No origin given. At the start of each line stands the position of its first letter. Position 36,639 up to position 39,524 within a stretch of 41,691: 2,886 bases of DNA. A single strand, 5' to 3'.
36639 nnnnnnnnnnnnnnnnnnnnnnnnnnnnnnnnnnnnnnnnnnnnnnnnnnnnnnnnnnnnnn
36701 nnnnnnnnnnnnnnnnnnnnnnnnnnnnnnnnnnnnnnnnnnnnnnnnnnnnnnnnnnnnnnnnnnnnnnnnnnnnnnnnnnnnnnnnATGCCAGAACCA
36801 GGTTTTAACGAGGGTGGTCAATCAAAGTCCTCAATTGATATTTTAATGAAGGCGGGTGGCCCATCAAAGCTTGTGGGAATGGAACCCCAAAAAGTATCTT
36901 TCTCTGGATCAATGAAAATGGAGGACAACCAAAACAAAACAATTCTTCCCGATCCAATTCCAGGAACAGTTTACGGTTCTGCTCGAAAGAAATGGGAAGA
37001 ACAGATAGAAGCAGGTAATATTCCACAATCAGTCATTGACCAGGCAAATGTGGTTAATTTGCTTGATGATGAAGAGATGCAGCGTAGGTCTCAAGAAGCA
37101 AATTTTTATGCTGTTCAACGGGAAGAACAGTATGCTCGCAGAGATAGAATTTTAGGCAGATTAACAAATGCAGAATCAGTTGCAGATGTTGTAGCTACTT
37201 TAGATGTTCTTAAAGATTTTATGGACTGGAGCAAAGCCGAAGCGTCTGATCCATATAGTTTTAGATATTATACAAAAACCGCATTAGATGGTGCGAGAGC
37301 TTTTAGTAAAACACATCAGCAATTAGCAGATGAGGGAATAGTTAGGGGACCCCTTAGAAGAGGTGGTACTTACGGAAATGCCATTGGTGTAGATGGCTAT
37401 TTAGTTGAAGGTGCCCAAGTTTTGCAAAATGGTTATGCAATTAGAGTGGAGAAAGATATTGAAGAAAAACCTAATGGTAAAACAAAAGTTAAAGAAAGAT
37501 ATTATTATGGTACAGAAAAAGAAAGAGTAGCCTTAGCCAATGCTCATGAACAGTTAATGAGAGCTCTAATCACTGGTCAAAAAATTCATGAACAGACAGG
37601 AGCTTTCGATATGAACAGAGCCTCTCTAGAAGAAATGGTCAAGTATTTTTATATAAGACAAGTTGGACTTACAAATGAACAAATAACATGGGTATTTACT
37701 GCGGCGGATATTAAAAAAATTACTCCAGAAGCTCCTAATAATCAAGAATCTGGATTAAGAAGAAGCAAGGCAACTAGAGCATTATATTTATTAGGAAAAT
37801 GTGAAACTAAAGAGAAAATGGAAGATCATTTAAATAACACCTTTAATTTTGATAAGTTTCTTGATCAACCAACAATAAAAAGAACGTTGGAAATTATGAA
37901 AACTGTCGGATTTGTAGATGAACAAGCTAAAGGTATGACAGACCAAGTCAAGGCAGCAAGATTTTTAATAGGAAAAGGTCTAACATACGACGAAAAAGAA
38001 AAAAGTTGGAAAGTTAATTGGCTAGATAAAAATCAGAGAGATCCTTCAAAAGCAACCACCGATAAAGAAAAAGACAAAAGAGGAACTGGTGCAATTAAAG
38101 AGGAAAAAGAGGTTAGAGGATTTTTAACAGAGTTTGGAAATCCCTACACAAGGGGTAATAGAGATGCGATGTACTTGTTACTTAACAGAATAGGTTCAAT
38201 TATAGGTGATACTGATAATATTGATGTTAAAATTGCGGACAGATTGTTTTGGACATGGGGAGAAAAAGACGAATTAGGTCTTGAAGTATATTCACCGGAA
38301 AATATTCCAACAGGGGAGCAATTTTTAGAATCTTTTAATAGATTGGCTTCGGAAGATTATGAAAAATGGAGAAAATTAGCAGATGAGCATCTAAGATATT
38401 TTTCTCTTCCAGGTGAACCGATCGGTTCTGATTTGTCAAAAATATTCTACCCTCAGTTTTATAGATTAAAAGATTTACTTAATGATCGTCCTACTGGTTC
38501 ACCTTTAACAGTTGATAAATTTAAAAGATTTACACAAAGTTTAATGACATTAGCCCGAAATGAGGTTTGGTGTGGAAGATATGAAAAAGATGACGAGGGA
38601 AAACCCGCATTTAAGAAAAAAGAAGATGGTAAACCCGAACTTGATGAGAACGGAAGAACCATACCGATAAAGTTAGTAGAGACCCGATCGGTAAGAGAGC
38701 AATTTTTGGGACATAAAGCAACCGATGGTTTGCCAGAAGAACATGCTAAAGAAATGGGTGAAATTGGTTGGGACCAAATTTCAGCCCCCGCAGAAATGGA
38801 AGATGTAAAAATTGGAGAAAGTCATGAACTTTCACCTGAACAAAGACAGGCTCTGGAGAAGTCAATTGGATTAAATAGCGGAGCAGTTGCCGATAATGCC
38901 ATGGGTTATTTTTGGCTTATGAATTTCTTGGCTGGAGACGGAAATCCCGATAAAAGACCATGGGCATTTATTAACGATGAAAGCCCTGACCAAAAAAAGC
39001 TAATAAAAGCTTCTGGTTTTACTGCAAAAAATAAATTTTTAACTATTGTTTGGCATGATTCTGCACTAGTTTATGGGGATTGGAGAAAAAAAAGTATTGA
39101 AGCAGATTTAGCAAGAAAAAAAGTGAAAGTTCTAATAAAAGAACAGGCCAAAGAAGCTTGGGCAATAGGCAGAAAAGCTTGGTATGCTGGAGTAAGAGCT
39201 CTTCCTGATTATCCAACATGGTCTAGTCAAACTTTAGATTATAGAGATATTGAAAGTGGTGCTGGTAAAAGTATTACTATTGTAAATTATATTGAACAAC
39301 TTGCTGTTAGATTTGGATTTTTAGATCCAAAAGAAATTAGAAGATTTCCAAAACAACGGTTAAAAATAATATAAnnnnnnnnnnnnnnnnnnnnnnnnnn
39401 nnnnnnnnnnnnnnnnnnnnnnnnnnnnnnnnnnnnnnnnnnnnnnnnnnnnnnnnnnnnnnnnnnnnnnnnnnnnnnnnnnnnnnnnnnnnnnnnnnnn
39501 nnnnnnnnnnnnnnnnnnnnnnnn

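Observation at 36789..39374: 861-aa orphan soluble protein embedded in the T4SS-like locus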

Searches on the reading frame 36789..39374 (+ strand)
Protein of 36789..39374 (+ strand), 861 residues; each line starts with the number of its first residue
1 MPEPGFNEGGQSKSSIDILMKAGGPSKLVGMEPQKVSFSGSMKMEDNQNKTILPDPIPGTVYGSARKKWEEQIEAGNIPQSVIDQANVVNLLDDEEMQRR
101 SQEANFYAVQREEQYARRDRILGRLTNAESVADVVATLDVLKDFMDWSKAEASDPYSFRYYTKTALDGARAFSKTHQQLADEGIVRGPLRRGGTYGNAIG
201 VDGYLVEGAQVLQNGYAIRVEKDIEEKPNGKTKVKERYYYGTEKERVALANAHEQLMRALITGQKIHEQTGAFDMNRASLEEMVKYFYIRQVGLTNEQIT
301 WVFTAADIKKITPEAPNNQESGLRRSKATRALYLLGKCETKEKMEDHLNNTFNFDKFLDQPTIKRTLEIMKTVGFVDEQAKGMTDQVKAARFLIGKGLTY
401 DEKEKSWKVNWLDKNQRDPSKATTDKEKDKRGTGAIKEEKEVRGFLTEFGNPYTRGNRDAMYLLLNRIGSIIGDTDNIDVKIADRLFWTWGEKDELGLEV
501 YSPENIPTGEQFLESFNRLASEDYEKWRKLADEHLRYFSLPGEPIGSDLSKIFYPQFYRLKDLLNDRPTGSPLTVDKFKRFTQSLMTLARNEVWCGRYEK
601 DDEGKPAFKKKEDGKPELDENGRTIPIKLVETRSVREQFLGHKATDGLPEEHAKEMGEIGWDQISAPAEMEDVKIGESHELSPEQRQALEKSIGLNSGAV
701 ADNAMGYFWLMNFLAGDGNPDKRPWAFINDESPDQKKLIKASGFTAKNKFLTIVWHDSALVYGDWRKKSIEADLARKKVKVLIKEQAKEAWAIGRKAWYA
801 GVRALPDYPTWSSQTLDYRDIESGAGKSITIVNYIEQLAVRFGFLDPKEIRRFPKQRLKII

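Call 5: search_protein_families(library=pfam, proteins=[window:36789-39374:+], max_evalue=0.01)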
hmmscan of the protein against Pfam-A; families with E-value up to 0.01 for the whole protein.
window:36789-39374:+ (861 aa): 0 families

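Call 6: search_protein_families(library=ncbifam, proteins=[window:36789-39374:+], max_evalue=0.01)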
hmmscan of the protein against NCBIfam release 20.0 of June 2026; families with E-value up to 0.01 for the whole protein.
window:36789-39374:+ (861 aa): 0 families

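Call 7: find_homologous_proteins(query=window:36789-39371:+, max_evalue=0.001)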
Query window:36789-39371:+ (861 aa): 19 proteins with E <= 0.001 among 8000 candidates.
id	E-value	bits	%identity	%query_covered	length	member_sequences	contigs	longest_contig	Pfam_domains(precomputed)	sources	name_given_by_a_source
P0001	0.0e+0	1971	100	100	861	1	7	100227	-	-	-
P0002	0.0e+0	1128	66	89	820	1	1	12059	-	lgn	-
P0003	0.0e+0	1091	66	89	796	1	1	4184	-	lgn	-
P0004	1.1e-297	1008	57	100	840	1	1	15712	-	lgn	-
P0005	2.9e-259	881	50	98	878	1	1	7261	-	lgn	-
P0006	4.0e-251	854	53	90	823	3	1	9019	-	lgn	-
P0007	6.5e-248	843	66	71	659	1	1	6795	-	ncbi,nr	ncbi:MAG: hypothetical protein Q7T59_06015, partial [Candidatus Woesebacteria bacterium]|nr:hypothet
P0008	1.5e-154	534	41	89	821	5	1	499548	-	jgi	jgi:hypothetical protein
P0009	6.1e-134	466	36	98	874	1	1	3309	-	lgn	-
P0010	2.4e-132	461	37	88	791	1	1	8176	-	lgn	-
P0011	1.7e-129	452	35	98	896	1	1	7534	-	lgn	-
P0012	7.5e-112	393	35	88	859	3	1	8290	-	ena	-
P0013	7.8e-108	380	34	87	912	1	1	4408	-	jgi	jgi:hypothetical protein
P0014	1.0e-105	373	32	87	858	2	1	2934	-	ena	-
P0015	1.6e-103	366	33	94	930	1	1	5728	-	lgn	-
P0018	3.6e-89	318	31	86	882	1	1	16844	-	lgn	-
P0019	1.3e-27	115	60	12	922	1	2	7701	-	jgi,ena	-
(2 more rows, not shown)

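Call 8: search_solved_structures(query=window:36789-39371:+, max_evalue=1)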
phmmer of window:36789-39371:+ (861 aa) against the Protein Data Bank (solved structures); distinct sequences matched with E-value up to 1: 0.

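Call 9: search_protein_families(library=phrogs, proteins=[window:36789-39371:+], max_evalue=0.01)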
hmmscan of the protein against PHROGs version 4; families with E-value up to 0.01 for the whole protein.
window:36789-39371:+ (861 aa): 0 families

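Call 13: search_solved_structures(query=A1, max_evalue=10)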
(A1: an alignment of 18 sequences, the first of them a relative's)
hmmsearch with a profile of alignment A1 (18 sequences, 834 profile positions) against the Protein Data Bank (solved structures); distinct sequences matched with E-value up to 10: 0.

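Call 14: find_encoding_contigs(protein=P0008, flank=10000, max_places=2)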
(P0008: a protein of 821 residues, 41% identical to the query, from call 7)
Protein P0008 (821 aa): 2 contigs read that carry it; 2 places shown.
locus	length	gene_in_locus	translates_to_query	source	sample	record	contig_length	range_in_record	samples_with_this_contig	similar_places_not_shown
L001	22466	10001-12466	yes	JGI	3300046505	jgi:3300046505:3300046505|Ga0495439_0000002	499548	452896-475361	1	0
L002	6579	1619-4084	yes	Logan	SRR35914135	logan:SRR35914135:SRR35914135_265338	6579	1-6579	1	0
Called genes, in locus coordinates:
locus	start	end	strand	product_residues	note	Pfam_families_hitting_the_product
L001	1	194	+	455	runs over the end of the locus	PF11638:DnaA_N, PF01695:IstB_IS21 (weak), PF00308:Bac_DnaA, PF08299:Bac_DnaA_C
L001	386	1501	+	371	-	PF00712:DNA_pol3_beta, PF02767:DNA_pol3_beta_2, PF02768:DNA_pol3_beta_3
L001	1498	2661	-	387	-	PF08308:PEGA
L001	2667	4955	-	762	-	PF01551:Peptidase_M23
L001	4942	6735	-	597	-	PF01935:DUF87, PF19044:P-loop_TraG, PF12846:AAA_10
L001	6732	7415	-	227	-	PF26593:TraC-like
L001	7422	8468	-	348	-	PF12666:PrgI (weak)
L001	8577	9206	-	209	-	-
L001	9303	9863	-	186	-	-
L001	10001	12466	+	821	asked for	-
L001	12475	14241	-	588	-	-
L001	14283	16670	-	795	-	-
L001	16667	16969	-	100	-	PF18895:T4SS_pilin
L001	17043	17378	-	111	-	PF18895:T4SS_pilin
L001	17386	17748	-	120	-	-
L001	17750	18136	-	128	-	-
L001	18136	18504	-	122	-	-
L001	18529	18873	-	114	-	PF18895:T4SS_pilin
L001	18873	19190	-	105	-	PF18895:T4SS_pilin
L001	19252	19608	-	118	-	PF05635:23S_rRNA_IVP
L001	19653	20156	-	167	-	PF18895:T4SS_pilin (weak)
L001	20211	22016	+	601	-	PF08486:SpoIID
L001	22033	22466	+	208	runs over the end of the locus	-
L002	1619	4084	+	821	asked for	-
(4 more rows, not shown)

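Call 15: find_encoding_contigs(protein=P0018, flank=10000, max_places=2)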
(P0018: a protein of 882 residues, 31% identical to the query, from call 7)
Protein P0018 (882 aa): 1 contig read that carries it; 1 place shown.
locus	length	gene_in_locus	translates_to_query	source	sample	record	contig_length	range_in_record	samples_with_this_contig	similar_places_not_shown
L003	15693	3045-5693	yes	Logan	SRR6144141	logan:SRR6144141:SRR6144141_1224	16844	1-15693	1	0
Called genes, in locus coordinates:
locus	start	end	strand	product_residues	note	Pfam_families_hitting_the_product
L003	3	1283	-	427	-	?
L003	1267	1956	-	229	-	PF26593:TraC-like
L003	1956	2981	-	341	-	PF13620:CarboxypepD_reg (weak)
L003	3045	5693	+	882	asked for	-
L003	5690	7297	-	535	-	-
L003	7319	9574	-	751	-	-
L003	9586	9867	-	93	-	PF18895:T4SS_pilin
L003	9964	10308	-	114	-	PF18895:T4SS_pilin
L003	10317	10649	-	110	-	PF18895:T4SS_pilin (weak)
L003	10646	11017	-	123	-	PF18895:T4SS_pilin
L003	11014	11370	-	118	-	PF18895:T4SS_pilin (weak)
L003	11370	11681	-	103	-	PF18895:T4SS_pilin (weak)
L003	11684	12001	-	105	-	PF18895:T4SS_pilin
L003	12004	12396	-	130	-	PF18895:T4SS_pilin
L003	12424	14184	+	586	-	PF08486:SpoIID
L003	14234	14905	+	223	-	-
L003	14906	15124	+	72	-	PF18901:DUF5657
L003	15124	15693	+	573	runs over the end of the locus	?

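Call 16: find_encoding_contigs(protein=P0004, flank=10000, max_places=2)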
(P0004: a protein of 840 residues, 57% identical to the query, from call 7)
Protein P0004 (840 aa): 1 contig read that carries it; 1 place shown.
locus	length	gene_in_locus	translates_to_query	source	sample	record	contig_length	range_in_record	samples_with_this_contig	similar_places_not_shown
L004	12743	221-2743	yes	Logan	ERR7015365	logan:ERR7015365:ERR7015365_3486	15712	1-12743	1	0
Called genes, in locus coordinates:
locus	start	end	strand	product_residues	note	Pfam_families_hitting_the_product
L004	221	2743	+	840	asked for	-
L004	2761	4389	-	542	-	-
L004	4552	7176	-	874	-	-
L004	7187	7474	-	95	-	PF18895:T4SS_pilin (weak)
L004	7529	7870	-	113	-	PF18895:T4SS_pilin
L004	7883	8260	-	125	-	-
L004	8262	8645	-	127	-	PF18895:T4SS_pilin (weak)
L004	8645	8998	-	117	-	-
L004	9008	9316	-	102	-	PF18895:T4SS_pilin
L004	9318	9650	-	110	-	PF18895:T4SS_pilin (weak)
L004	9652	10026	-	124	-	PF18895:T4SS_pilin (weak)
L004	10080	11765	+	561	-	PF08486:SpoIID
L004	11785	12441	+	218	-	-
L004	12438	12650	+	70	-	PF18901:DUF5657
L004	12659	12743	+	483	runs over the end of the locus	-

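Call 26: predict_structure(alignment_id=A1)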
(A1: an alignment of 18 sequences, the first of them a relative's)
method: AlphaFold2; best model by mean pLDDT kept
length: 861 residues; sequences in the alignment: 18
mean_pLDDT: 74.9   pTM: 0.74
mean pLDDT of the five models: 74.9, 72.7, 72.5, 71.8, 71.3
residues with pLDDT >= 90: 136; 70-90: 489; 50-70: 118; < 50: 118
segments of 3 or more residues with pLDDT < 50: 1-65, 84-100, 103-110, 543-545, 668-679, 692-701
pLDDT, mean of each block of 10 residues (from residue 1): 26 28 26 27 28 34 52 63 45 44 47 60 85 84 73 75 90 88 86 80 85 82 72 77 90 92 88 75 72 86 92 85 95 91 92 93 94 87 91 92 89 86 84 79 88 77 92 89 91 84 84 86 88 80 55 78 76 77 81 81 83 86 86 87 84 90 63 44 56 42 72 59 57 75 77 67 78 83 83 84 79 81 77 86 83 61 68
secondary structure, 60 per line:
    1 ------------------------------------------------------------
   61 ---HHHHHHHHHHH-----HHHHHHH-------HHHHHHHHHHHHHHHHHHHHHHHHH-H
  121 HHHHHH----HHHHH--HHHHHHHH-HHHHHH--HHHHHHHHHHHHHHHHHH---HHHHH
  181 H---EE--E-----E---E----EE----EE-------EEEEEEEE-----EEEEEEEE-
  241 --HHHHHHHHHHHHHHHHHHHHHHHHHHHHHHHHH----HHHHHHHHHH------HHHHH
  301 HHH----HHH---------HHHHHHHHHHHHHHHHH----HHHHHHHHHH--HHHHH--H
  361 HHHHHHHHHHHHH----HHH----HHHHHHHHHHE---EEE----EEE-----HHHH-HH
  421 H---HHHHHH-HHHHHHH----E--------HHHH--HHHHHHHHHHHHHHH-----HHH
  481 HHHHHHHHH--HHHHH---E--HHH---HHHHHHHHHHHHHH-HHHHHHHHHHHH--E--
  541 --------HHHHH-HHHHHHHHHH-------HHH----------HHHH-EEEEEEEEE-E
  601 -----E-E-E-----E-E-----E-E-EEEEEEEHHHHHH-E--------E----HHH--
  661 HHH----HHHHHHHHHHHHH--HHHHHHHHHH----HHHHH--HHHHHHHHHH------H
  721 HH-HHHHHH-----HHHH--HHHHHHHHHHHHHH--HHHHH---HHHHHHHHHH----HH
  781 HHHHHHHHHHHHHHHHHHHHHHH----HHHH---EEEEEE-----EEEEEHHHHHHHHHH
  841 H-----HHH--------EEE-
elements in order (helices of 4 or more, strands of 3 or more residues): H64-74 H80-86 H94-118 H120-126 H131-135 H138-145 H147-152 H155-172 H176-181 E219-226 E232-239 H243-275 H280-289 H296-303 H320-336 H341-350 H353-357 H360-373 H385-394 E399-401 E406-408 H414-417 H425-430 H432-438 H452-455 H458-472 H478-489 H492-496 H509-522 H524-535 H549-553 H555-564 H585-588 E590-598 E628-634 H635-640 H668-680 H683-692 H697-701 H704-713 H724-729 H735-738 H741-754 H757-761 H765-774 H779-803 H808-811 E815-820 E826-830 H831-841 E858-860

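Call 29: fold_search(model_id=the predicted structure, library=pdb)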
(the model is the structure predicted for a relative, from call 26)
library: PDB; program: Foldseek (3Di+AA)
matches with E <= 10: 24; with E <= 0.001: 0
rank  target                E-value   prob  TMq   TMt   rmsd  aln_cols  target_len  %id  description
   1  9u4t_A                3.6e-01  0.04  0.08  0.08  30.3       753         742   10  Cryo-EM map of MSMEG_3496 in complex with AcpM, size exclusion chromatography peak1 (released 2025-12-10)
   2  9b62_A                1.4e+00  0.06  0.12  0.11  25.4       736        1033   10  Human RANBP2/RAN(GTP)/RANGAP1-SUMO1/UBC9/CRM1/RAN(GTP) - composite map and model (released 2024-10-16)
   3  9hfl_A                2.9e+00  0.03  0.07  0.06  24.1       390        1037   13  Cryo-EM structure of the human snRNA export complex comprising CBC-PHAX-CRM1-RanGTP and capped-RNA (released 2025-07-16)
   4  5wzh_A                3.3e+00  0.02  0.09  0.12  25.6       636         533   12  Structure of APUM23-GGAAUUGACGG (released 2017-09-27)
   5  9qvm_K                4.1e+00  0.01  0.06  0.08  29.8       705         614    9  Cryo-EM reconstruction of the NEDD1 anchor protein and CDK5RAP2 bound to the gamma-tubulin ring complex (released 2025-05-21)
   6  5gpy_A                4.5e+00  0.21  0.05  0.21   4.4        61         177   24  Crystal structure of the human TFIIE complex (released 2016-11-02)
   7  9cad_D                4.7e+00  0.01  0.09  0.04  28.0       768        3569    9  Cryo-EM structure of the TRRAP lobe of the native human TIP60 complex (composite structure) (released 2025-06-18)
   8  7zke_E                5.4e+00  0.01  0.09  0.06  28.7       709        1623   10  Mot1:TBP:DNA - pre-hydrolysis state (released 2023-04-26)
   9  7nvr_W                6.2e+00  0.23  0.06  0.22   2.5        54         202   18  Human Mediator with RNA Polymerase II Pre-initiation complex (released 2021-05-05)
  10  5d98_B                6.5e+00  0.03  0.08  0.10  16.7       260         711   11  Influenza C Virus RNA-dependent RNA Polymerase - Space group P43212 (released 2015-10-21)
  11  5obw                  6.5e+00  0.01  0.03  0.07  22.4       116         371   19  Mycoplasma genitalium DnaK-NBD in complex with ATP (released 2018-05-09)
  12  7b51_A                6.5e+00  0.01  0.09  0.08  26.2       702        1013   10  Crystal structure of human CRM1 covalently modified by 2-mercaptoethanol at Cys528 (released 2021-03-10)
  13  5yu7                  6.8e+00  0.01  0.08  0.07  28.5       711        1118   10  CRYSTAL STRUCTURE OF EXPORTIN-5 (released 2018-08-29)
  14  22xm_B                6.8e+00  0.01  0.06  0.06  35.3       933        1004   10  MexBYB-Ka symmetry-like (released 2026-03-11)
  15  5dis_A                7.1e+00  0.01  0.07  0.06  25.0       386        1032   13  Crystal structure of a CRM1-RanGTP-SPN1 export complex bound to a 113 amino acid FG-repeat containing fragment of Nup2 (released 2015-11-04)
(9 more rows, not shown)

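Call 34: fold_search(model_id=the predicted structure, library=viral)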
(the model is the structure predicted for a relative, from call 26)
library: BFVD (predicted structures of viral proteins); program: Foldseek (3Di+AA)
matches with E <= 10: 54; with E <= 0.001: 0
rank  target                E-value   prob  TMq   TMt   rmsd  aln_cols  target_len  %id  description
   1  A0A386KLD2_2          2.0e-01  0.07  0.11  0.08  29.9      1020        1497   12  Uncharacterized protein [Microbacterium phage Burro]
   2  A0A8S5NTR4            4.0e-01  0.75  0.06  0.22  13.6       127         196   16  Uncharacterized protein [Siphoviridae sp. ctQ091]
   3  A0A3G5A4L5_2          5.9e-01  0.06  0.08  0.08  31.6       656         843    9  Uncharacterized protein [Homavirus sp.]
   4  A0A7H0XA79            6.2e-01  0.08  0.08  0.11  28.8       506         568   10  (no name in the UniProt tables at hand)
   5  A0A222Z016            8.8e-01  0.28  0.05  0.05  14.1       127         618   13  RIIA lysis inhibitor [Salmonella phage ST11]
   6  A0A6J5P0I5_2          1.1e+00  0.02  0.07  0.05  29.2       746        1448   10  ART-PolyVal-like domain-containing protein [uncultured Caudovirales phage]
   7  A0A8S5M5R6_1          1.2e+00  0.04  0.09  0.08  24.2       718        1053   10  Uncharacterized protein [Podoviridae sp. ctaNW81]
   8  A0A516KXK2            1.3e+00  0.02  0.06  0.06  28.9       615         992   12  (no name in the UniProt tables at hand)
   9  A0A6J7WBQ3            1.5e+00  0.03  0.07  0.06  35.2       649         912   12  Uncharacterized protein [uncultured Caudovirales phage]
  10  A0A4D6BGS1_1          1.8e+00  0.02  0.09  0.06  37.3      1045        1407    9  (no name in the UniProt tables at hand)
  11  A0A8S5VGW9            2.4e+00  0.03  0.06  0.12  20.9       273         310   12  Uncharacterized protein [Myoviridae sp. ctkfK18]
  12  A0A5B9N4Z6            2.6e+00  0.89  0.04  0.07   6.1        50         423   16  RIIa protein [Shigella phage JK55]
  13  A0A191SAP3            2.6e+00  0.10  0.05  0.16  21.6       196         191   10  (no name in the UniProt tables at hand)
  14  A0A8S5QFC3            2.7e+00  0.07  0.08  0.11  15.1       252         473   10  Minor capsid protein [Siphoviridae sp. ctoRD1]
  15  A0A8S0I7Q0            2.8e+00  0.04  0.08  0.12  27.3       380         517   10  (no name in the UniProt tables at hand)
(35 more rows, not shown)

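Call 35: search_protein_representatives(alignment_id=A1)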
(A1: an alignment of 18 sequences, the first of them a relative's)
Query: 18 sequences, 834 profile positions. Proteins with E-value up to 0.001 (for the whole library): 77; up to 1e-10: 53; up to 1e-30: 31. The best 77 are listed.
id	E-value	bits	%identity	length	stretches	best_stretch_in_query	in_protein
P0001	0.0e+00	1141.5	-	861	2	211-831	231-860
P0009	0.0e+00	1074.1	-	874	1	1-827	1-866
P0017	1.2e-298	1009.4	-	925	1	1-833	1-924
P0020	5.4e-276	934.4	-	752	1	53-828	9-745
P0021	1.9e-269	912.8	-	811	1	49-826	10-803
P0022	6.6e-267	904.3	-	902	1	34-833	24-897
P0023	1.0e-253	860.7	-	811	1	49-830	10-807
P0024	2.1e-238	810.1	-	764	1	52-831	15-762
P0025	2.0e-199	681.1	-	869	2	137-829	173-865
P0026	1.9e-182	625.0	-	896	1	49-824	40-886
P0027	4.3e-180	617.1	-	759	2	415-799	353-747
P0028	3.2e-172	591.1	-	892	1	43-831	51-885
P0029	4.0e-167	574.3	-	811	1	56-823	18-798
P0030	2.2e-162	558.6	-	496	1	317-829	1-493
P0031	3.4e-155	534.8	-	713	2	58-340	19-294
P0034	2.2e-95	337.0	-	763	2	410-778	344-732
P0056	1.5e-15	72.8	-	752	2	392-775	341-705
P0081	3.0e-07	45.4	-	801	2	208-331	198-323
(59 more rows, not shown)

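Call 37: search_protein_families(library=pfam, alignment_id=A2, max_evalue=0.01)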
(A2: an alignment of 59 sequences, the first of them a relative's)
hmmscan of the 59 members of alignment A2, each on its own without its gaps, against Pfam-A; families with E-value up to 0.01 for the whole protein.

A. member 1, P0001 (861 aa): 0 families

B. families by the number of members that match (of 59 scanned): 0 families

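Call 39: find_related_loci(query=A1, collection=genome_contigs, flank=10000)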
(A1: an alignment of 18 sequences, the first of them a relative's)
Query A1 (861 aa) in genome_contigs; peptide patterns used: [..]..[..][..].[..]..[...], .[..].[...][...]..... (x = any residue, [..] = any of these).
52 stretches matched a pattern; 2 encode a relative of the query (tblastn E <= 1e-3); 2 distinct loci.
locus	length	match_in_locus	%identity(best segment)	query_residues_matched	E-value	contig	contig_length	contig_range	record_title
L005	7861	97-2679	33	79-854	4e-130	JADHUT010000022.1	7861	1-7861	MAG: Candidatus Microgenomates bacterium isolate BS150m-G53 BS-150m-C8795, whole genome shotgun sequence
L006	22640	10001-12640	32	107-856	5e-106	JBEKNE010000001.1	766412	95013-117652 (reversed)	MAG: Candidatus Microgenomates bacterium isolate SPRUCE 40 SPRUCE_40_1, whole genome shotgun sequence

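Call 40: find_encoding_contigs(protein=P0056, flank=10000, max_places=2)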
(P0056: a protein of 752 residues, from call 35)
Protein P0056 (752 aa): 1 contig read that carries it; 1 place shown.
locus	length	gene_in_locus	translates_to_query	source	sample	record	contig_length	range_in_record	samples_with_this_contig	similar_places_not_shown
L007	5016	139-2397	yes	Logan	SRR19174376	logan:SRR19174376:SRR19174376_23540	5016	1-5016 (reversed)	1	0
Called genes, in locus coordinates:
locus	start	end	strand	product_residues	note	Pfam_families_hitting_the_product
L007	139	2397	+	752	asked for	-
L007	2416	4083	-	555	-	-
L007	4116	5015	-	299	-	?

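Call 41: find_encoding_contigs(protein=P0081, flank=10000, max_places=2)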
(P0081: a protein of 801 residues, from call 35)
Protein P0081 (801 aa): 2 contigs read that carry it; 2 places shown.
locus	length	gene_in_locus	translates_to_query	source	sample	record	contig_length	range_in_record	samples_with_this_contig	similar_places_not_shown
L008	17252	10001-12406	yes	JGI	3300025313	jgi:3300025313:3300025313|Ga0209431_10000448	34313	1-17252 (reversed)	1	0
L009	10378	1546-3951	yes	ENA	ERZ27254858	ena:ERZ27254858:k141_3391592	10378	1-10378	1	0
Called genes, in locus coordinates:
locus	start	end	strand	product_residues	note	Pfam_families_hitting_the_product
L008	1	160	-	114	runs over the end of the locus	PF00825:Ribonuclease_P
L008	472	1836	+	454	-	PF11638:DnaA_N, PF01695:IstB_IS21, PF00308:Bac_DnaA, PF08299:Bac_DnaA_C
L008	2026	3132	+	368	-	PF00712:DNA_pol3_beta, PF02767:DNA_pol3_beta_2, PF02768:DNA_pol3_beta_3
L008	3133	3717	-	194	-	-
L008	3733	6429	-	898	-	-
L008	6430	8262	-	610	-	PF01935:DUF87, PF12846:AAA_10, PF19044:P-loop_TraG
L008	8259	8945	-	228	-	PF26593:TraC-like (weak)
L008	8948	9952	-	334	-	-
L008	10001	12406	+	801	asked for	-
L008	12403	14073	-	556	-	-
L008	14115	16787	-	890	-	-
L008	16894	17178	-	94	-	PF18895:T4SS_pilin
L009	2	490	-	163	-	?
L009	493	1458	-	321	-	-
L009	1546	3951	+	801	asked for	-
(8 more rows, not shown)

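Call 42: find_encoding_contigs(protein=P0034, flank=10000, max_places=2)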
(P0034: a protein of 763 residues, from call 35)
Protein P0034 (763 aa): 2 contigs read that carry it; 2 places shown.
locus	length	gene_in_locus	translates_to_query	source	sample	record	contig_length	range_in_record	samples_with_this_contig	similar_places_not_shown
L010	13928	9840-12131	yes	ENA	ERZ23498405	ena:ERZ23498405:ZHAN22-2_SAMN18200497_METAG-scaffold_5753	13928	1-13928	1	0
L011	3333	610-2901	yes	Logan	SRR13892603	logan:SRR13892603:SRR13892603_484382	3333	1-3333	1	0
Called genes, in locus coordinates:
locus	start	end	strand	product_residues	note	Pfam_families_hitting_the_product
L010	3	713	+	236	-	?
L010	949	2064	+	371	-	PF00712:DNA_pol3_beta, PF02767:DNA_pol3_beta_2, PF02768:DNA_pol3_beta_3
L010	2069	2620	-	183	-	-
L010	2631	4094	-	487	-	-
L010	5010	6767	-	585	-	PF01935:DUF87, PF19044:P-loop_TraG, PF12846:AAA_10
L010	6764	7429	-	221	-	PF26593:TraC-like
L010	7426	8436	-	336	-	PF13620:CarboxypepD_reg (weak)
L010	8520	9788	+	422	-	PF02812:ELFV_dehydrog_N, PF00208:ELFV_dehydrog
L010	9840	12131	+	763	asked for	-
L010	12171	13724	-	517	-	-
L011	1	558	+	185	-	?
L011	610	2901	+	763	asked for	-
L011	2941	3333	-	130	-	?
